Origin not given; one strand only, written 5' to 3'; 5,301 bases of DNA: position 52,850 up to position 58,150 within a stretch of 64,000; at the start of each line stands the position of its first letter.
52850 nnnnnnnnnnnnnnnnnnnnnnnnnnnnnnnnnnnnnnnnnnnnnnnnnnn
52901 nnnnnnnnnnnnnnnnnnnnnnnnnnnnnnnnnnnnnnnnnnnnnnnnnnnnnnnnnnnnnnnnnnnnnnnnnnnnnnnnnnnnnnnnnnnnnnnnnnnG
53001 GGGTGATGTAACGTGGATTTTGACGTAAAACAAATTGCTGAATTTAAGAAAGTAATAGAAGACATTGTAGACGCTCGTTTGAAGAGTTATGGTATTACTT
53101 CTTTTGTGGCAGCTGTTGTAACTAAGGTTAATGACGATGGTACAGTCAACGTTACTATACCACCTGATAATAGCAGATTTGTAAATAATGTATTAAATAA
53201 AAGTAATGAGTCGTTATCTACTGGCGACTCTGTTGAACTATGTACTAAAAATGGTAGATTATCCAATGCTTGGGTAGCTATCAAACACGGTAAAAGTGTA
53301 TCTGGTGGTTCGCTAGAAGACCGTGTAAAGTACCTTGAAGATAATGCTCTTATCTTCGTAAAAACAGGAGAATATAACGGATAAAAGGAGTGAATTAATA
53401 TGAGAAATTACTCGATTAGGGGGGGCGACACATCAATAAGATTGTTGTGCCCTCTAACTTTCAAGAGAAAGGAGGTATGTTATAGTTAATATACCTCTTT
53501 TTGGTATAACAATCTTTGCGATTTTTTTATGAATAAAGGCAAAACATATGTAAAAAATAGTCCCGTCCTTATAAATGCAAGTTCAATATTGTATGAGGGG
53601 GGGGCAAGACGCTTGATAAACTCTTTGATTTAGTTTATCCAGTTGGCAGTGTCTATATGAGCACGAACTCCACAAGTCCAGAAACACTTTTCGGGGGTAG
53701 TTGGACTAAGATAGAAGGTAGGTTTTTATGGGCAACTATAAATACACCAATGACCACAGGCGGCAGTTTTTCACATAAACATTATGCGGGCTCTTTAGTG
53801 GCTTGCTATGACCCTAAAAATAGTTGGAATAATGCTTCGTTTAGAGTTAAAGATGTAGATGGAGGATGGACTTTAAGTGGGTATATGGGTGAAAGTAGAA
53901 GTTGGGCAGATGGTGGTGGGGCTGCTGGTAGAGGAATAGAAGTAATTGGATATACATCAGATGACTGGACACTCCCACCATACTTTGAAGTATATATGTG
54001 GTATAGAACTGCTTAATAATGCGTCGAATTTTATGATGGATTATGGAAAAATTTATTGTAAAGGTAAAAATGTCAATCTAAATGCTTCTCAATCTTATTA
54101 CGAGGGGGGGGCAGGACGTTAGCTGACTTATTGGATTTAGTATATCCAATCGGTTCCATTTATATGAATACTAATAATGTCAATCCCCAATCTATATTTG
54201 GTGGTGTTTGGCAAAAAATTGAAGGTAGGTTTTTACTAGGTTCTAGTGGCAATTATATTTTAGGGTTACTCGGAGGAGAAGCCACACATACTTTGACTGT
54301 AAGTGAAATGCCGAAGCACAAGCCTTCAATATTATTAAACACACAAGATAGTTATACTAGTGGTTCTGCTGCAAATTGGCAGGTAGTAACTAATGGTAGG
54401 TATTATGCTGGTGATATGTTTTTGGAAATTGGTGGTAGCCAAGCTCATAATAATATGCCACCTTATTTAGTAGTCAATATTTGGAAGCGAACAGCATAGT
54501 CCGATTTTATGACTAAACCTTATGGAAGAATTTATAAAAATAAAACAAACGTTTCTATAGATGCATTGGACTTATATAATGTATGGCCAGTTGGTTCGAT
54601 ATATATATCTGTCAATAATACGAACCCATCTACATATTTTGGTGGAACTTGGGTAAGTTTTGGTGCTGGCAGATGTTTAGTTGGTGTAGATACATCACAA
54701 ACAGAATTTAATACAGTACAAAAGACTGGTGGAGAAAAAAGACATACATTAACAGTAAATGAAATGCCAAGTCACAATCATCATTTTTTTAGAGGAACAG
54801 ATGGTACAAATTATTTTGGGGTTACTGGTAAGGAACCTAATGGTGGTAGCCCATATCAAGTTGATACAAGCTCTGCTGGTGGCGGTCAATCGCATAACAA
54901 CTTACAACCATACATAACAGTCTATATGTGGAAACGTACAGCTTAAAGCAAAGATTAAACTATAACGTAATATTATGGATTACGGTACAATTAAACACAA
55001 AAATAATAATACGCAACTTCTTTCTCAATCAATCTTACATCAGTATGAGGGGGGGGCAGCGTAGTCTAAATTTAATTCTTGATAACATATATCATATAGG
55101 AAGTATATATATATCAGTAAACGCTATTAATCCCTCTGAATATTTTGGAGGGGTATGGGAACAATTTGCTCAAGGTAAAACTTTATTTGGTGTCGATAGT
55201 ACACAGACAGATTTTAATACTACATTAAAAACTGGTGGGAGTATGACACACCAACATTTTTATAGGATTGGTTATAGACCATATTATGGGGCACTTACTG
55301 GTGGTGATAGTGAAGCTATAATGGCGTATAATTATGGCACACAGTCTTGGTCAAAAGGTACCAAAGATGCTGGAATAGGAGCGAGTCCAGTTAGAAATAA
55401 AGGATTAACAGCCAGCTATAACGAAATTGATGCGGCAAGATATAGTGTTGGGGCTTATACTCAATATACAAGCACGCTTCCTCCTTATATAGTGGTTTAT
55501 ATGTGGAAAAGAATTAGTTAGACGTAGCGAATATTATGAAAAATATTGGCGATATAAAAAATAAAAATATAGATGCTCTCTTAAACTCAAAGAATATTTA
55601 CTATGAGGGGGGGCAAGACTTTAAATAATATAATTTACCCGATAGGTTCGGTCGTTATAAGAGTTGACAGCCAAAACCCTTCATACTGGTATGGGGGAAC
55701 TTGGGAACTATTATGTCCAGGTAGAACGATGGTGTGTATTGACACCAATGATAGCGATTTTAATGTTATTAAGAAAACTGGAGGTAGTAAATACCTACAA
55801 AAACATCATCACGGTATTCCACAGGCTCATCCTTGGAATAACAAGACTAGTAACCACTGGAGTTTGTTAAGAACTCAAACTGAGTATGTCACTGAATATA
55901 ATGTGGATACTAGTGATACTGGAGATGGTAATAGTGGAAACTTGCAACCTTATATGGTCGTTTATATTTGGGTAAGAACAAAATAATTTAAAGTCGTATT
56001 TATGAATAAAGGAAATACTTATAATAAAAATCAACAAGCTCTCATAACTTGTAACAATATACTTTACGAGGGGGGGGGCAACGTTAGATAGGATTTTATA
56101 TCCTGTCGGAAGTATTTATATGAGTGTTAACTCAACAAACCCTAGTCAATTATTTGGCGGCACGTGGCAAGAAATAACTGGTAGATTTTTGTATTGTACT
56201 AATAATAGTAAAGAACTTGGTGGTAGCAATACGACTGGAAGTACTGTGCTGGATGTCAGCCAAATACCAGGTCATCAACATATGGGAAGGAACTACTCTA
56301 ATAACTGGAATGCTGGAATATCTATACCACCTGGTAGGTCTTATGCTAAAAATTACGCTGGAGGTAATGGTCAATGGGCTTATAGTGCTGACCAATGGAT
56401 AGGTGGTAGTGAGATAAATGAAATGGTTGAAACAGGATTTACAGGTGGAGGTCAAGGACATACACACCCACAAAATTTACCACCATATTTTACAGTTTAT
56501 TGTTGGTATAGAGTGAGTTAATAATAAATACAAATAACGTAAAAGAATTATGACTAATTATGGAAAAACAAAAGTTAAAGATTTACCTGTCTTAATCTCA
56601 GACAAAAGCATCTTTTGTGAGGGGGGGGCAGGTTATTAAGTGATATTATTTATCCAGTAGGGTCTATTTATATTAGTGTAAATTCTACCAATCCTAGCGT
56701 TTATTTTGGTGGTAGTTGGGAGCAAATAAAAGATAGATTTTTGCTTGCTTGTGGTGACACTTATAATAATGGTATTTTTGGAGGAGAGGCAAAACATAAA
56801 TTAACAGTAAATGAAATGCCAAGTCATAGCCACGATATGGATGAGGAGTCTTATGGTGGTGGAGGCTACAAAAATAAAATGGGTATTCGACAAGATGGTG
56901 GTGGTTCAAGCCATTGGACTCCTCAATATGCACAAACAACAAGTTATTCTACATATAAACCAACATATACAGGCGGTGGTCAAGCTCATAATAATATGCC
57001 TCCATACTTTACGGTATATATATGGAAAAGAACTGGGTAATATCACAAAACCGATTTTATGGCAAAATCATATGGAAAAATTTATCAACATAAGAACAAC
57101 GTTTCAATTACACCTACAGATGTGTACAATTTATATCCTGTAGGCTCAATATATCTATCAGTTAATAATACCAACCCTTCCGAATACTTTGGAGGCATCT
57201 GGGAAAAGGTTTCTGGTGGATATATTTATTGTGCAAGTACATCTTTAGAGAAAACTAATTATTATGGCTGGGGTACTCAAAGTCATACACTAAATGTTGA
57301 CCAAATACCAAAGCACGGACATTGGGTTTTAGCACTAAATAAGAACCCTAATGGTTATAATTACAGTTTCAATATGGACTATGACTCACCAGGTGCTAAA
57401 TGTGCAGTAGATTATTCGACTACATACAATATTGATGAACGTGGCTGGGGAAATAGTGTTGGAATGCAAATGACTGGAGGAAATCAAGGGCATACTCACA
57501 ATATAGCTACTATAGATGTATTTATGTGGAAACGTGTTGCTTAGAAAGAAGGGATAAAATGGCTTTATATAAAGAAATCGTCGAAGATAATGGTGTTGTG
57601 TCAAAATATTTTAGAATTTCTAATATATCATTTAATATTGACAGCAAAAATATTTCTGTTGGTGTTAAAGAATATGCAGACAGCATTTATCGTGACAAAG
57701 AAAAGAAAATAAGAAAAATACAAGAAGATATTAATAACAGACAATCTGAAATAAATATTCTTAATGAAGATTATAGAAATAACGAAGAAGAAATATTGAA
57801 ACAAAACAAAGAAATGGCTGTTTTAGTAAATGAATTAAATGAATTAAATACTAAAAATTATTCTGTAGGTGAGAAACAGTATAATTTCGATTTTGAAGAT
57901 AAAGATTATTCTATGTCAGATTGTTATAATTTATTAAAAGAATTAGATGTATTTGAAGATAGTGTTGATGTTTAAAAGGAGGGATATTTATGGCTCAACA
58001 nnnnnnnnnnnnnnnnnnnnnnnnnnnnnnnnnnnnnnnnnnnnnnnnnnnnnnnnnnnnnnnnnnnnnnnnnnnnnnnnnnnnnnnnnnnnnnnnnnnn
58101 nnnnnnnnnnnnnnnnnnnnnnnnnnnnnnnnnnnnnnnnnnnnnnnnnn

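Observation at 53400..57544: Eight tandem tail-collar (COG4675/MdpB-like) paralogues plus a remnant: a library of alternative tips with a hypervariable core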

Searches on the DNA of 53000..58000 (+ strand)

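Call 6: search_dna_similar(query=window:53000-58000:+, collection=phages, mode=near, max_rows=30)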
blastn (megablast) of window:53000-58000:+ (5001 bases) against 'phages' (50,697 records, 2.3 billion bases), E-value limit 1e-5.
No match.

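Call 7: search_dna_similar(query=window:53000-58000:+, collection=phages, mode=distant, max_rows=30)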
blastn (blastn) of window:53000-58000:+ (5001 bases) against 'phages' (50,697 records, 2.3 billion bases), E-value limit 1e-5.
Records with a match: 11; places in all: 11; records where one place covers at least 80% of the query: 0.
Best place of each record, by identity: 80-90% 1; 60-80% 10.
By first word of the organism name: Streptococcus 9; Lactobacillus 2.
By host as written in the record: Lactobacillus delbrueckii subsp. lactis strain LL78 2; Streptococcus pyogenes 2; Streptococcus pyogenes MGAS315 2; Streptococcus parauberis KRS-02083 1; Streptococcus pyogenes MGAS10750 1; Streptococcus pyogenes SSI-1 1; Streptococcus uberis S6261 1; Streptococcus parauberis SP-llh 1.
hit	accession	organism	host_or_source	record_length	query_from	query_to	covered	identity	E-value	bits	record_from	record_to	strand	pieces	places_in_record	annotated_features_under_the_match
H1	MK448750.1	Streptococcus phage Javan393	Streptococcus parauberis KRS-02083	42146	1624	1775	3%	71.1%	7e-11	77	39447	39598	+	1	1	capsid and scaffold protein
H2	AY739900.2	Lactobacillus phage LL-Ku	Lactobacillus delbrueckii subsp. lactis ...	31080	3643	3748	2%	72.6%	6e-6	62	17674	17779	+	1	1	putative antireceptor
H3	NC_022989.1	Lactobacillus phage LL-Ku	Lactobacillus delbrueckii subsp. lactis ...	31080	3643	3748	2%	72.6%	6e-6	62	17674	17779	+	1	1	minor head protein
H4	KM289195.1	Streptococcus phage T12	Streptococcus pyogenes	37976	1867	1949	2%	77.1%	6e-6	62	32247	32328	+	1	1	putative structural protein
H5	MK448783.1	Streptococcus phage Javan503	Streptococcus pyogenes MGAS10750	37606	1867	1949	2%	77.1%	6e-6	62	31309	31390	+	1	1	capsid and scaffold protein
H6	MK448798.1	Streptococcus phage Javan533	Streptococcus pyogenes SSI-1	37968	1867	1949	2%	77.1%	6e-6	62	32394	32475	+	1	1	capsid and scaffold protein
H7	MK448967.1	Streptococcus phage Javan510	Streptococcus pyogenes MGAS315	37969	1867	1949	2%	77.1%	6e-6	62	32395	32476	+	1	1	capsid and scaffold protein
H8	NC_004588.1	Streptococcus phage 315.5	Streptococcus pyogenes MGAS315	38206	1867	1949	2%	77.1%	6e-6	62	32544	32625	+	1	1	putative minor structural protein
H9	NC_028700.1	Streptococcus phage T12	Streptococcus pyogenes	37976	1867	1949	2%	77.1%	6e-6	62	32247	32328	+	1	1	tail protein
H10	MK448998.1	Streptococcus phage Javan636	Streptococcus uberis S6261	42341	1870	1949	2%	78.8%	4e-8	69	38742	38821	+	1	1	capsid and scaffold protein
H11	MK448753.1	Streptococcus phage Javan407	Streptococcus parauberis SP-llh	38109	1879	1946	1%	80.9%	5e-7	65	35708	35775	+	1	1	capsid and scaffold protein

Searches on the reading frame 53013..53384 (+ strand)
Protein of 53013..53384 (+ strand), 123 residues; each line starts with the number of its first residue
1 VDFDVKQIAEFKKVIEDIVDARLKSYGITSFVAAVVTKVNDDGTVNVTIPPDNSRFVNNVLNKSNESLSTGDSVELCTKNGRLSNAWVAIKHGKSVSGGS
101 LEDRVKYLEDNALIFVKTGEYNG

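Call 13: search_protein_families(library=phrogs, max_evalue=0.00001, proteins=[window:53013-53384:+])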
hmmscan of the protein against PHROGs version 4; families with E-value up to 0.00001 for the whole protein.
window:53013-53384:+ (123 aa): 0 families

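Call 37: search_protein_families(library=pfam, max_evalue=10, proteins=[window:53013-53384:+])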
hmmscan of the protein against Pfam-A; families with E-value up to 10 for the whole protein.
window:53013-53384:+ (123 aa): 0 families

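Call 66: find_homologous_proteins(query=window:53013-53381:+, max_evalue=0.001)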
Query window:53013-53381:+ (123 aa): 141 proteins with E <= 0.001 among 152 candidates; the best 120 are listed.
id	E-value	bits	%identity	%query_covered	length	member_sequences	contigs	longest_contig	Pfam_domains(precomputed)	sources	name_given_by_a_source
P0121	4.4e-73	261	100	100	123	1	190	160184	-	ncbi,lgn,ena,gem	-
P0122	6.5e-73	260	99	100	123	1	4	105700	-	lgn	-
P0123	1.3e-72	259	99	100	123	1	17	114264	-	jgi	jgi:hypothetical protein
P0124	1.3e-72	259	99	100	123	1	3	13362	-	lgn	-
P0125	1.7e-72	259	99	100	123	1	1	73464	-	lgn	-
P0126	1.9e-72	259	99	100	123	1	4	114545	-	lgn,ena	-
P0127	2.2e-72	258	99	100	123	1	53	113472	-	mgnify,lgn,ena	mgnify:CR=1 FL=1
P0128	2.5e-72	258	98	100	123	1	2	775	-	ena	-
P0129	2.8e-72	258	99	100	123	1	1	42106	-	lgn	-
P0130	4.5e-72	257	98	100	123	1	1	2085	-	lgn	-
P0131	5.7e-72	257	98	100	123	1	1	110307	-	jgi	jgi:hypothetical protein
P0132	6.2e-72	257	98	100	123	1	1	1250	-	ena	-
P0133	1.0e-71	256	97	100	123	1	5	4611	-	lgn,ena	-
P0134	1.4e-71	256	98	100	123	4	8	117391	-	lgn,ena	-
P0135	1.4e-71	256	98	100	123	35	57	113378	-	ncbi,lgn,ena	-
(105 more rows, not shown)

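Call 67: find_encoding_contigs(protein=P0121, flank=4600, max_places=10)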
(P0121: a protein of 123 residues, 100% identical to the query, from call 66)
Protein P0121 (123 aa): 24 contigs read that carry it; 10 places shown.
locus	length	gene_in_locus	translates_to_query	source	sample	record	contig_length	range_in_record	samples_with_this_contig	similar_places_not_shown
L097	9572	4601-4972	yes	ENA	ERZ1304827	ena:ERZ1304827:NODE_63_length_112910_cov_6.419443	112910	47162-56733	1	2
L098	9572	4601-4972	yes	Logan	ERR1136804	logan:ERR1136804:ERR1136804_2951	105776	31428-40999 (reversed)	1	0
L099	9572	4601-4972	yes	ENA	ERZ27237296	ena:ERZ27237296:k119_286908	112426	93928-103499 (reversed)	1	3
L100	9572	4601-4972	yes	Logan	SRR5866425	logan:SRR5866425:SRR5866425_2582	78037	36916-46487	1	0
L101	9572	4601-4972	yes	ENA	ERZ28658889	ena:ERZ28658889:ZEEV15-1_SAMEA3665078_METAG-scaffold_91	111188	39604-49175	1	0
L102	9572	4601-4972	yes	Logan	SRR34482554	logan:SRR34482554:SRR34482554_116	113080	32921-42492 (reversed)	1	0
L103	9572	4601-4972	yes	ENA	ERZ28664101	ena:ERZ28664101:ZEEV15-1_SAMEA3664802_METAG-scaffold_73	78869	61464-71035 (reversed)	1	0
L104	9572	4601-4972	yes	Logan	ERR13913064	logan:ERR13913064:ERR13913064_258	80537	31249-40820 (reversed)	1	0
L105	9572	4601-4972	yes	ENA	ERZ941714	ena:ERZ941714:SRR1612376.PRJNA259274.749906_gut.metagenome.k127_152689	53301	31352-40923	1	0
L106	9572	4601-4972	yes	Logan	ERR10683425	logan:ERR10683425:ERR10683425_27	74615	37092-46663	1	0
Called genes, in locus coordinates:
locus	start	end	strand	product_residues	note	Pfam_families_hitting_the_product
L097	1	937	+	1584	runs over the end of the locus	PF10145:PhageMin_Tail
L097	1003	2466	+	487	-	-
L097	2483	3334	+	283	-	-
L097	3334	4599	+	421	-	PF16467:DUF5048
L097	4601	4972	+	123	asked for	-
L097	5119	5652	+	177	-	PF21939:Gp10_C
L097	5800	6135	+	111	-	PF21939:Gp10_C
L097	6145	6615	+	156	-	PF21939:Gp10_C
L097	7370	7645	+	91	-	PF21939:Gp10_C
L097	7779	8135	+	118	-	PF21939:Gp10_C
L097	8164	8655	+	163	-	PF21939:Gp10_C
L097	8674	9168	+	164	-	PF21939:Gp10_C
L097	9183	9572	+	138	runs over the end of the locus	-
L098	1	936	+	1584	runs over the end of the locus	PF10145:PhageMin_Tail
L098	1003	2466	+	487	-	-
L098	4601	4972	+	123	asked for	-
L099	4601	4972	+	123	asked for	-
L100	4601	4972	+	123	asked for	-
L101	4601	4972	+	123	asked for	-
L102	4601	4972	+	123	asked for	-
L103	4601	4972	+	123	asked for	-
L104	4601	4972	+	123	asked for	-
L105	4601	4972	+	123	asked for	-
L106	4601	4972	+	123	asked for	-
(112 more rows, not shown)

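Call 79: find_encoding_contigs(protein=P0127, flank=4600, max_places=10)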
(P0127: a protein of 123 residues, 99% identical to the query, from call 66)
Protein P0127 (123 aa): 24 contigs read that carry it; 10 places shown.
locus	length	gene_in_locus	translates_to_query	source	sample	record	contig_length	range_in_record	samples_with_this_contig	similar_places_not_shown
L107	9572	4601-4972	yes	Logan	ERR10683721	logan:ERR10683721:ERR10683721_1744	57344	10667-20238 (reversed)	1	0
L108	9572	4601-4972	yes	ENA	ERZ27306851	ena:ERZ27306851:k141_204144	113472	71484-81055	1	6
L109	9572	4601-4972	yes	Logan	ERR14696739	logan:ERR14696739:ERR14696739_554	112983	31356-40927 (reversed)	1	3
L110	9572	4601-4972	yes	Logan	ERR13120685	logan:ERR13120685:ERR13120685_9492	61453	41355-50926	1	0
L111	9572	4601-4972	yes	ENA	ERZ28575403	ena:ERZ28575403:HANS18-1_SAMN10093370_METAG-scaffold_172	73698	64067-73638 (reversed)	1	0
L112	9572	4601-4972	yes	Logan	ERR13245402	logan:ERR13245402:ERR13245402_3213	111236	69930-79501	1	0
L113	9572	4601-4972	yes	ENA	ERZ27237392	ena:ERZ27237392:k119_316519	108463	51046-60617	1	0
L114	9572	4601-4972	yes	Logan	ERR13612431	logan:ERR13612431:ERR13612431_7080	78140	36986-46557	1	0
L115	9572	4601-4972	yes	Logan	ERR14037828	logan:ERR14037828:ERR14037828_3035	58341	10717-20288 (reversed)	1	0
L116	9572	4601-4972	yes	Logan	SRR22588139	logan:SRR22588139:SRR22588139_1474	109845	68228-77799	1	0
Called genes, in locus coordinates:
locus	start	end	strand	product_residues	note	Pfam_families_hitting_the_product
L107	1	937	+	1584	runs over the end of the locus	PF10145:PhageMin_Tail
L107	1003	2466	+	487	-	-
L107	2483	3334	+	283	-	-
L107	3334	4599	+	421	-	PF16467:DUF5048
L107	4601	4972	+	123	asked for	-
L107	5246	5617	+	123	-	PF21939:Gp10_C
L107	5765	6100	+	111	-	PF21939:Gp10_C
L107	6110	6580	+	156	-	PF21939:Gp10_C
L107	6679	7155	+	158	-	PF21939:Gp10_C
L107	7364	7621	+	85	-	PF21939:Gp10_C (weak)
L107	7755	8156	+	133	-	PF21939:Gp10_C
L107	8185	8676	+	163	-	PF21939:Gp10_C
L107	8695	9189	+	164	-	PF21939:Gp10_C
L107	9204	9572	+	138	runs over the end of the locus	-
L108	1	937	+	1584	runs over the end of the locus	PF10145:PhageMin_Tail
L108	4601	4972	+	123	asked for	-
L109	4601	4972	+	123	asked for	-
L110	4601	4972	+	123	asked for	-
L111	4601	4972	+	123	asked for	-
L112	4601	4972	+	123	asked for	-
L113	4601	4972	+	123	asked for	-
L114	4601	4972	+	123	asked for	-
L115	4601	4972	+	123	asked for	-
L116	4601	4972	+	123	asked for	-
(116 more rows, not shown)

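Call 80: find_encoding_contigs(protein=P0135, flank=4600, max_places=10)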
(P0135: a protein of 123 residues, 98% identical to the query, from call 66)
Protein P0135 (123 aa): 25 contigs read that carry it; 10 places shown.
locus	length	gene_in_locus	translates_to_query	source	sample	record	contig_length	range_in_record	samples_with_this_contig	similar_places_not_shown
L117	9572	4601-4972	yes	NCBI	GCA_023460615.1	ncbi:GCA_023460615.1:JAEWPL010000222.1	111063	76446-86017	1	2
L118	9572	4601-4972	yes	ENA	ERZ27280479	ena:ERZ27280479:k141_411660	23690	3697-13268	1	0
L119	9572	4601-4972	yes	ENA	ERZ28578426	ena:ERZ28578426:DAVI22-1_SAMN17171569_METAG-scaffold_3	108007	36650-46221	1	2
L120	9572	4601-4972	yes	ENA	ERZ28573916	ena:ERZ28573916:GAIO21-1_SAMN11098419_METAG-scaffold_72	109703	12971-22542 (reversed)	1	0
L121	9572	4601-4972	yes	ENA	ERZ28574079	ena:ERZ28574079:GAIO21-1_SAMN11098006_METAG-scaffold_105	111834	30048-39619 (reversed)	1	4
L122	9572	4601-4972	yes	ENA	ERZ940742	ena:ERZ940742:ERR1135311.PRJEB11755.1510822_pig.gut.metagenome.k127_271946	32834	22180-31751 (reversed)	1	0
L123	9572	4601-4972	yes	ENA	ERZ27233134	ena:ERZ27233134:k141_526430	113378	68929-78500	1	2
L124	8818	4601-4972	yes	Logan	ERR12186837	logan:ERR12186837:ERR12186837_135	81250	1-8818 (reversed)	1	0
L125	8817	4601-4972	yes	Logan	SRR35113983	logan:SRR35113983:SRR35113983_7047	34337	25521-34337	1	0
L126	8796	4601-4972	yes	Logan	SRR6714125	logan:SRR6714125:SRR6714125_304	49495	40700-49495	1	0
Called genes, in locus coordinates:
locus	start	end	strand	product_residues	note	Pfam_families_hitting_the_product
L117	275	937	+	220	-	-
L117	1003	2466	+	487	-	-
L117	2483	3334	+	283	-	-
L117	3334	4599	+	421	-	PF16467:DUF5048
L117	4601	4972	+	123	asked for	-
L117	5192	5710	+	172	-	PF21939:Gp10_C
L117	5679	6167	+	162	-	-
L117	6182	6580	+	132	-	-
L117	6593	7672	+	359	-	-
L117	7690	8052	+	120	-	-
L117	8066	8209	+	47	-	-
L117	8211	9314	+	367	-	PF05257:CHAP, PF01476:LysM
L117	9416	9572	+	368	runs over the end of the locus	PF00266:Aminotran_5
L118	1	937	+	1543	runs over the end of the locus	?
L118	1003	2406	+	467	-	-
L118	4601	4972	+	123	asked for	-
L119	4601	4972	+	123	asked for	-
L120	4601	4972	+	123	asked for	-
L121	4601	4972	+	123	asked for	-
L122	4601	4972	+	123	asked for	-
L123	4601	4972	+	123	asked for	-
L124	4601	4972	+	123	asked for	-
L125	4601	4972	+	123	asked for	-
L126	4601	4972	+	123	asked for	-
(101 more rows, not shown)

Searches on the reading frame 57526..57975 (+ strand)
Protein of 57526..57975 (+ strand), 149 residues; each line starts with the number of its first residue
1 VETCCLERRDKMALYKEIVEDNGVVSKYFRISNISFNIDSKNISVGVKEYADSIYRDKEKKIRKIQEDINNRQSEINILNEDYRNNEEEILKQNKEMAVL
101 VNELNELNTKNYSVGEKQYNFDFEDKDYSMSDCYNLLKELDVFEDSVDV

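Call 13: search_protein_families(library=phrogs, max_evalue=0.00001, proteins=[window:57526-57975:+])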
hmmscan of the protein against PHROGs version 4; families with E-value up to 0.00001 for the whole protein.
window:57526-57975:+ (149 aa): 0 families

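Call 37: search_protein_families(library=pfam, max_evalue=10, proteins=[window:57526-57975:+])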
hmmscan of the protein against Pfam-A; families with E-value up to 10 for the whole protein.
window:57526-57975:+ (149 aa): 7 families
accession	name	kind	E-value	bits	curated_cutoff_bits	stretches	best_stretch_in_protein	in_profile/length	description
PF13270.11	CCDC28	-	0.00017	22.3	25.6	1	54-109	29-85/88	Coiled-coil domain-containing protein 28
PF06419.17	COG6_N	-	0.0059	17.2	27.4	1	61-120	34-93/114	Conserved oligomeric complex COG6, N-terminal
PF12097.14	DUF3573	-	0.071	12.4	26.6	1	24-88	8-71/383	Protein of unknown function (DUF3573)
PF24311.1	THSD1_D3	-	0.096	12.9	27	1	70-125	26-81/100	THSD1 third Ig-like domain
PF07222.17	PBP_sp32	-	0.24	11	21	1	30-95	171-237/243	Proacrosin binding protein sp32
PF04859.17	DUF641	-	0.3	11.9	27.6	1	50-115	60-125/127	Plant protein of unknown function (DUF641)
PF01519.22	DUF16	-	0.53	11.2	40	1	52-109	27-83/104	Protein of unknown function DUF16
